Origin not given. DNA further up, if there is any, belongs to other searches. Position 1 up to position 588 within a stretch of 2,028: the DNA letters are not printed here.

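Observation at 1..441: RepL-like assignment of the 146-aa winged-helix protein is unverified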

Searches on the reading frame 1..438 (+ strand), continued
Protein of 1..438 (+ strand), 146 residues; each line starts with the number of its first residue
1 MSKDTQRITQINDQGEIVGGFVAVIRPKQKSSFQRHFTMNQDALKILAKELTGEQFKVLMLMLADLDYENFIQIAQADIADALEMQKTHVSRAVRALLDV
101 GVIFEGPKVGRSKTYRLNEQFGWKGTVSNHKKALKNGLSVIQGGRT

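Call 41: search_protein_families(library=pfam, proteins=[L007:300-815:+, L007:1210-1803:+, L006:169-624:+, L008:3998-4321:+, L009:531-875:+, L004:1-438:+], max_evalue=0.1)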
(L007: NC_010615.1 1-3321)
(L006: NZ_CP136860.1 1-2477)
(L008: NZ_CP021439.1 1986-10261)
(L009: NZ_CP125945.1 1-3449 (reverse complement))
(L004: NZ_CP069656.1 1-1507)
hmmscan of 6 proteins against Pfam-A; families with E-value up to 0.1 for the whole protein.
L007:300-815:+ (172 aa): 6 families
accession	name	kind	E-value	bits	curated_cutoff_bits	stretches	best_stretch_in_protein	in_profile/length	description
PF05732.17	RepL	-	5.1e-07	29.8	20.3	1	8-136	16-134/164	Firmicute plasmid replication protein (RepL)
PF13412.12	HTH_24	-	0.00012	22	21.9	1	75-102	19-46/48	Winged helix-turn-helix DNA-binding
PF13545.12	HTH_Crp_2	-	0.00024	21.4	27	1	72-112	21-62/70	Crp-like helix-turn-helix domain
PF12802.13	MarR_2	-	0.00028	21.4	27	1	71-100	20-47/61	MarR family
PF13730.12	HTH_36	-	0.031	14.5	25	1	50-103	2-55/55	Helix-turn-helix domain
PF13443.12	HTH_26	-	0.095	13.4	22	0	75-96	12-33/63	Cro/C1-type HTH DNA-binding domain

L007:1210-1803:+ (198 aa): 1 family
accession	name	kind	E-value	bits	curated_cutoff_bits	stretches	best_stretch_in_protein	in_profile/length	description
PF05732.17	RepL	-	1.1e-07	31.9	20.3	1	37-178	13-141/164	Firmicute plasmid replication protein (RepL)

L006:169-624:+ (152 aa): 3 families
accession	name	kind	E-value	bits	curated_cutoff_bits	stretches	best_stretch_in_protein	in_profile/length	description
PF01051.27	Rep3_N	-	0.0049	17.7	22.4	1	41-99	4-66/141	Initiator Replication protein, WH1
PF12802.13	MarR_2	-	0.0057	17.2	27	1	75-102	21-48/61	MarR family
PF01978.25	TrmB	-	0.007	16.6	25.6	1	49-100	3-48/68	Sugar-specific transcriptional regulator TrmB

L008:3998-4321:+ (108 aa): 27 families (the best 25 are shown)
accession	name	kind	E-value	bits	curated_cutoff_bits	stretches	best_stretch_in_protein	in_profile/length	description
PF13545.12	HTH_Crp_2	-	5.1e-06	26.8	27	1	34-70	19-56/70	Crp-like helix-turn-helix domain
PF13730.12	HTH_36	-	5.7e-06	26.5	25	1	13-67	1-55/55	Helix-turn-helix domain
PF12802.13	MarR_2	-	6e-06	26.8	27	1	38-69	21-52/61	MarR family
PF05732.17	RepL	-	9.2e-06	25.7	20.3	1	11-99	48-133/164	Firmicute plasmid replication protein (RepL)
PF01047.28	MarR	-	8.3e-05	22.8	24.6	1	37-67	17-47/59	MarR family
PF24034.1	DUF7343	-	0.00015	22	27.6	1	37-77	18-57/62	Domain of unknown function (DUF7343)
PF13412.12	HTH_24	-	0.00093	19.2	21.9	1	38-66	18-46/48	Winged helix-turn-helix DNA-binding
PF01325.25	Fe_dep_repress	-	0.0018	18.9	26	1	38-74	23-59/60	Iron dependent repressor, N-terminal DNA binding domain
PF21984.2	DnaD_N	-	0.0019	18.8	27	1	4-69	3-67/101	DnaD N-terminal domain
PF08279.18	HTH_11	-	0.0022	18.3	25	1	40-68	18-46/55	HTH domain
PF18607.7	HTH_54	-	0.011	16.4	32.3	1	39-81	29-71/92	ParA helix turn helix domain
PF04492.19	Phage_rep_O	-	0.012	16.6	28.7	1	37-73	49-86/95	Bacteriophage replication protein O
PF13551.12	HTH_29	-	0.014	15.9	28.1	1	39-83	14-60/64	Winged helix-turn helix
PF12840.13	HTH_20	-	0.015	15.7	27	1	42-68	23-49/51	Helix-turn-helix domain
PF13384.12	HTH_23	-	0.015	15.6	24.6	1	26-60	8-40/50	Homeodomain-like domain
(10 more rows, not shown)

L009:531-875:+ (115 aa): 9 families
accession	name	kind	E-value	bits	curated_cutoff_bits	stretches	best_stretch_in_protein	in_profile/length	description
PF12802.13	MarR_2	-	9.7e-05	22.9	27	1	38-73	21-58/61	MarR family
PF13730.12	HTH_36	-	0.0017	18.5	25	1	18-67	6-55/55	Helix-turn-helix domain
PF13551.12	HTH_29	-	0.0019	18.7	28.1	1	40-84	15-61/64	Winged helix-turn helix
PF00392.27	GntR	-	0.0049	16.9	27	1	38-74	24-61/64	Bacterial regulatory proteins, gntR family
PF13545.12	HTH_Crp_2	-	0.0053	17.1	27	1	36-72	21-57/70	Crp-like helix-turn-helix domain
PF01047.28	MarR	-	0.014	15.7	24.6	1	38-70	18-50/59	MarR family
PF01978.25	TrmB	-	0.019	15.2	25.6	1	22-71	13-56/68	Sugar-specific transcriptional regulator TrmB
PF25212.1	HVO_A0114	-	0.03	14.6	27.6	1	39-70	38-69/84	HVO_A0114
PF25213.1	HVO_A0261_N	-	0.063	13.6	35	0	41-74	28-58/86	HVO_A0261 N-terminal domain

L004:1-438:+ (146 aa): 14 families
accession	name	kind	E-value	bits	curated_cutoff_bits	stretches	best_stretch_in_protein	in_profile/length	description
PF12802.13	MarR_2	-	5.3e-05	23.7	27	1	51-103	3-50/61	MarR family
PF13545.12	HTH_Crp_2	-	0.00029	21.2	27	1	62-104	9-53/70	Crp-like helix-turn-helix domain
PF24034.1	DUF7343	-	0.00093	19.4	27.6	1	74-112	19-56/62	Domain of unknown function (DUF7343)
PF13412.12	HTH_24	-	0.001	19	21.9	1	74-103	18-47/48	Winged helix-turn-helix DNA-binding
PF04492.19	Phage_rep_O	-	0.0011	19.9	28.7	1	47-115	21-92/95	Bacteriophage replication protein O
PF01047.28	MarR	-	0.0015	18.8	24.6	1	72-103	16-47/59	MarR family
PF09669.15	Phage_pRha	-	0.0049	17.8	29.9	0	78-99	5-26/91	Phage regulatory protein Rha (Phage_pRha)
PF18607.7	HTH_54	-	0.0054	17.3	32.3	1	65-118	18-72/92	ParA helix turn helix domain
PF13463.12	HTH_27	-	0.0083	16.8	22.2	1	76-117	21-64/68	Winged helix DNA-binding domain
PF05732.17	RepL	-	0.01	15.8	20.3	1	50-134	51-132/164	Firmicute plasmid replication protein (RepL)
PF01978.25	TrmB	-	0.014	15.7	25.6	1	77-105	26-54/68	Sugar-specific transcriptional regulator TrmB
PF09339.16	HTH_IclR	-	0.016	15.4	22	1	77-101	22-46/52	IclR helix-turn-helix domain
PF25212.1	HVO_A0114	-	0.037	14.3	27.6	1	78-113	41-75/84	HVO_A0114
PF22451.2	NirdL-like_HTH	-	0.061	13.4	27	0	77-103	20-46/47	Siroheme decarboxylase NirDL-like HTH domain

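Call 44: predict_structure(protein=window:1-438:+)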
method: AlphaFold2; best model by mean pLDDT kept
length: 146 residues; sequences in the alignment: 1
mean_pLDDT: 37.1   pTM: 0.24
mean pLDDT of the five models: 37.1, 36.9, 36.2, 35.2, 32.8
residues with pLDDT >= 90: 0; 70-90: 0; 50-70: 4; < 50: 142
segments of 3 or more residues with pLDDT < 50: 1-12, 14-45, 47-51, 53-58, 60-146
pLDDT, mean of each block of 10 residues (from residue 1): 35 41 36 36 47 48 44 38 36 39 33 33 33 29 24
secondary structure, 60 per line:
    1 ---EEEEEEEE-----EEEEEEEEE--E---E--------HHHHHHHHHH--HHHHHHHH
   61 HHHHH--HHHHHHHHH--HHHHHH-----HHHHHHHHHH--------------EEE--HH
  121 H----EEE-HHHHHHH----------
elements in order: E4-11 E17-25 H41-50 H53-65 H68-76 H79-84 H90-99 E114-116 E126-128 H130-136

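Call 47: get_annotated_region(hit=H65, flank=1400)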
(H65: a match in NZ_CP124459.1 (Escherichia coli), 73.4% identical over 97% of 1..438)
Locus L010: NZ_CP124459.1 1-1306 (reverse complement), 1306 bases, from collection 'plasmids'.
description: Escherichia coli strain AVS0193 plasmid pAVS0193-D, complete sequence
organism: Escherichia coli (NCBI taxid 562)
taxonomy: Bacteria; Pseudomonadota; Gammaproteobacteria; Enterobacterales; Enterobacteriaceae; Escherichia; Escherichia coli
host: -; source: environmental: river near WWTP effluent; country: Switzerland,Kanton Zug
typing (MOB-suite, as given by PLSDB): mobilizable; replicon Col(MG828)
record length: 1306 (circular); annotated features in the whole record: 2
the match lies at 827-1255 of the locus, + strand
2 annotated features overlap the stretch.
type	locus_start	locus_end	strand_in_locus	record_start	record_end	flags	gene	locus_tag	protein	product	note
CDS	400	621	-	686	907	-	-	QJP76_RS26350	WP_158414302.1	hypothetical protein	-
CDS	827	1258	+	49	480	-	-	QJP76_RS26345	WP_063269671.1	helix-turn-helix domain-containing protein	-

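Call 48: get_annotated_region(hit=H49, flank=2100)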
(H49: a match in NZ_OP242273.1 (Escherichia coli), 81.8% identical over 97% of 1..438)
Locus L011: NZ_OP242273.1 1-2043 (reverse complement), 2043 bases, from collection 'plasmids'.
description: Escherichia coli strain LA243 plasmid pLAO51, complete sequence
organism: Escherichia coli (NCBI taxid 562)
taxonomy: Bacteria; Pseudomonadota; Gammaproteobacteria; Enterobacterales; Enterobacteriaceae; Escherichia; Escherichia coli
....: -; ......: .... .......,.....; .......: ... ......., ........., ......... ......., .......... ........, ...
typing (MOB-suite, as given by PLSDB): mobilizable; relaxase MOBV
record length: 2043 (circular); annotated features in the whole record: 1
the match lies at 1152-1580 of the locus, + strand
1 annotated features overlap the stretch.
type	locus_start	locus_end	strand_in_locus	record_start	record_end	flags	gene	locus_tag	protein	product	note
CDS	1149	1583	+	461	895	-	-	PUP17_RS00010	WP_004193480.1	helix-turn-helix domain-containing protein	-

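Call 49: get_annotated_region(hit=H57, flank=2100)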
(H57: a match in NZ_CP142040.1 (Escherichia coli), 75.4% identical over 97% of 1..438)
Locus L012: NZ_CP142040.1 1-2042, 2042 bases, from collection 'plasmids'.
description: Escherichia coli strain HS4 plasmid pHS4_5, complete sequence
organism: Escherichia coli (NCBI taxid 562)
taxonomy: Bacteria; Pseudomonadota; Gammaproteobacteria; Enterobacterales; Enterobacteriaceae; Escherichia; Escherichia coli
host: -; source: Homo sapiens,bile; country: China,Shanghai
typing (MOB-suite, as given by PLSDB): mobilizable; relaxase MOBV
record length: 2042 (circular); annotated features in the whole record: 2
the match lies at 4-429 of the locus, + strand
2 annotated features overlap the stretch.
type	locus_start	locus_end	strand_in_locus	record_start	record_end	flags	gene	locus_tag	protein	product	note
CDS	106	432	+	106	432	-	-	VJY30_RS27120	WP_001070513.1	helix-turn-helix domain-containing protein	-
CDS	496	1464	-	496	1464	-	mobV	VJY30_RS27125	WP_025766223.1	MobV family relaxase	GO:0006310 - DNA recombination [Evidence IEA]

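Call 59: search_protein_representatives(alignment_id=A1)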
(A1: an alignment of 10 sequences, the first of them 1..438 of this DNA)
Query: 10 sequences, 145 profile positions. Proteins with E-value up to 0.001 (for the whole library): 3175; up to 1e-10: 1194; up to 1e-30: 107. The best 150 are listed.
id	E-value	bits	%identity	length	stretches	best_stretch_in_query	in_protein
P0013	1.5e-67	242.2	-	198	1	2-144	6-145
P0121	3.2e-61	221.7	-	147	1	2-144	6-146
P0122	5.2e-53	195.1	-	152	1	1-121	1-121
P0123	1.1e-52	194.1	-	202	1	2-140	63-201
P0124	1.1e-52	194.1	-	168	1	2-144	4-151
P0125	1.4e-50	187.2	-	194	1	2-133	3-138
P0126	3.5e-50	185.9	-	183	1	2-141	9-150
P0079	3.4e-48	179.5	-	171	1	2-109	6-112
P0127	2.1e-47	176.9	-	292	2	33-128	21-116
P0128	4.2e-46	172.7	-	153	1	3-142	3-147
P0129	8.9e-45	168.4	-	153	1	2-135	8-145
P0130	9.4e-45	168.3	-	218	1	2-138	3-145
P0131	4.5e-44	166.1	-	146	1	2-141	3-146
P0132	1.5e-43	164.4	-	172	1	3-144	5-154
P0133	3.5e-42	160.0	-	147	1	21-141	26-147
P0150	5.5e-38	146.3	-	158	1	7-144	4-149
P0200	4.1e-32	127.3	-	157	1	3-144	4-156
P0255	4.1e-29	117.6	-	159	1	2-144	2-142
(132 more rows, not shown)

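Call 63: search_protein_families(library=pfam, alignment_id=A3, max_evalue=0.001)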
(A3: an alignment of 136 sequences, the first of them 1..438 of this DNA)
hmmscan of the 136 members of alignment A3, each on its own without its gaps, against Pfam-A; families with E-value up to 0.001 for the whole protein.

A. member 1, window:1-438:+ (146 aa): 1 family
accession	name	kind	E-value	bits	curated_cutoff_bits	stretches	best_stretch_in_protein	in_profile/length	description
PF24034.1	DUF7343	-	0.00099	19.4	27.6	0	74-112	19-56/62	Domain of unknown function (DUF7343)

B. families by the number of members that match (of 136 scanned): 29 families (the first 25 are shown)
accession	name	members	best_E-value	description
PF12802.13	MarR_2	80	1.2e-08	MarR family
PF13545.12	HTH_Crp_2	77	1.7e-08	Crp-like helix-turn-helix domain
PF05732.17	RepL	56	7e-16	Firmicute plasmid replication protein (RepL)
PF13412.12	HTH_24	53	4.1e-09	Winged helix-turn-helix DNA-binding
PF01047.28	MarR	40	1.4e-06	MarR family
PF13730.12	HTH_36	37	2.1e-08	Helix-turn-helix domain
PF24034.1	DUF7343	11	8.5e-05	Domain of unknown function (DUF7343)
PF04492.19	Phage_rep_O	7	7.4e-05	Bacteriophage replication protein O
PF13551.12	HTH_29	6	5e-05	Winged helix-turn helix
PF09339.16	HTH_IclR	6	0.0002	IclR helix-turn-helix domain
PF01022.26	HTH_5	5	2.2e-05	Bacterial regulatory protein, arsR family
PF13463.12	HTH_27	5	0.0001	Winged helix DNA-binding domain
PF01978.25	TrmB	4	2.3e-05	Sugar-specific transcriptional regulator TrmB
PF01325.25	Fe_dep_repress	4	0.00014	Iron dependent repressor, N-terminal DNA binding domain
PF00392.27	GntR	3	2.8e-05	Bacterial regulatory proteins, gntR family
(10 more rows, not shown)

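Call 64: search_solved_structures(query=A3, max_evalue=1)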
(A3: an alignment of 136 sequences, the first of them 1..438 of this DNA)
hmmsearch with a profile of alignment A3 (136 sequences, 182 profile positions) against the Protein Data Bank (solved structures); distinct sequences matched with E-value up to 1: 52.
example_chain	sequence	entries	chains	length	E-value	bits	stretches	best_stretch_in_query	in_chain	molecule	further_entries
7pza_A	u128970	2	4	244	0.00085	22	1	80-113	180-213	Putative cAMP-binding protein-catabolite gene activator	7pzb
3tgn_A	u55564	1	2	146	0.0038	19.9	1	83-115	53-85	Adc operon repressor AdcR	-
6tey_A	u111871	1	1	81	0.0042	19.8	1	92-128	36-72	DNA-binding protein TubR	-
2ra5_A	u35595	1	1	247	0.0042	19.8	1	84-120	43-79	Putative transcriptional regulator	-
2d1h_A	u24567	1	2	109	0.0068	19.1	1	82-123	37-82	109aa long hypothetical transcriptional regulator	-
3nrv_A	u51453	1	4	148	0.0069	19.1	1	84-126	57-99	Putative transcriptional regulator (MarR/EmrR family)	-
5jlu_A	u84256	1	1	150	0.0095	18.6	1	82-112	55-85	Adhesin competence repressor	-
3s2w_A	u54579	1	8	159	0.0096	18.6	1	82-124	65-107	Transcriptional regulator, MarR family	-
5jls_A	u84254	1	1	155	0.0099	18.6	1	82-112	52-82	Adhesin competence repressor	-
2lkp_A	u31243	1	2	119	0.011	18.4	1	83-125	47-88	HTH-type transcriptional regulator NmtR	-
6l0o_A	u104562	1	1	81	0.018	17.7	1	76-123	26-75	DNA helicase MCM8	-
6uvu_A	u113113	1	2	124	0.022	17.5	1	84-125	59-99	ArsR family transcriptional regulator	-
1lj9_A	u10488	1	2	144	0.033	16.9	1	83-115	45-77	transcriptional regulator SlyA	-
1i1g_A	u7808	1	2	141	0.033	16.9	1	85-112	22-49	TRANSCRIPTIONAL REGULATOR LRPA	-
1ku9_A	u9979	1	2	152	0.07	15.8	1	84-123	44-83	hypothetical protein MJ223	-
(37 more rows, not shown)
